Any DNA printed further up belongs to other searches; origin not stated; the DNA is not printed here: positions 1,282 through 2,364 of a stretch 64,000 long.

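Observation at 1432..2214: Toxin A C-terminal domain resembles Tlde1/DUF2778 (peptidoglycan L,D-transpeptidase-fold effector)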

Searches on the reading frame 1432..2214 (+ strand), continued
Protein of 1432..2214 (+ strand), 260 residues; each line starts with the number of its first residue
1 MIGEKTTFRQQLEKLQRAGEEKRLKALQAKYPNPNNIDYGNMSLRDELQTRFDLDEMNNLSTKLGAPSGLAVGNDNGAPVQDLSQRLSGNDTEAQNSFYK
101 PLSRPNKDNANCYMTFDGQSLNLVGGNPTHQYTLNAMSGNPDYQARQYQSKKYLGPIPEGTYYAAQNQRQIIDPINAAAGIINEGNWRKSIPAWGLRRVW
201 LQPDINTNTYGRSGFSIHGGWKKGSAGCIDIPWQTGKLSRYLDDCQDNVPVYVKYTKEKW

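Call 77: search_protein_families(library=phrogs, proteins=[P0042, L004:5871-6485:+, L007:7075-7749:+, L010:6704-7552:+, L010:8941-9888:+, L004:10840-11184:+, L004:6472-6744:+, L003:282-929:+], max_evalue=0.001)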
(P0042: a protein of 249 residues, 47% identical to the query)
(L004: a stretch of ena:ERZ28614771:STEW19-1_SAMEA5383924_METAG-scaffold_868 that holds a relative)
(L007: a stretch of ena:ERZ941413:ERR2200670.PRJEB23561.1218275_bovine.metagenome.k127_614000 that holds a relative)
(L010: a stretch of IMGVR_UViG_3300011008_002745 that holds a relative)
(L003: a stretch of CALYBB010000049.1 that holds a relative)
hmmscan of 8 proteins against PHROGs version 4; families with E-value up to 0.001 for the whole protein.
P0042 (249 aa): 1 family
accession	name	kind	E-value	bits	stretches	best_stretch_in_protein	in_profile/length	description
phrog_24118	-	unknown function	8.1e-06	27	0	189-223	65-103/121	-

L004:5871-6485:+ (204 aa): 0 families

L007:7075-7749:+ (224 aa): 0 families

L010:6704-7552:+ (282 aa): 1 family
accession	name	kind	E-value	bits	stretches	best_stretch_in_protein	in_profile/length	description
phrog_24118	-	unknown function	3.8e-05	24.8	0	221-256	64-103/121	-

L010:8941-9888:+ (315 aa): 0 families

L004:10840-11184:+ (114 aa): 0 families

L004:6472-6744:+ (90 aa): 0 families

L003:282-929:+ (215 aa): 0 families
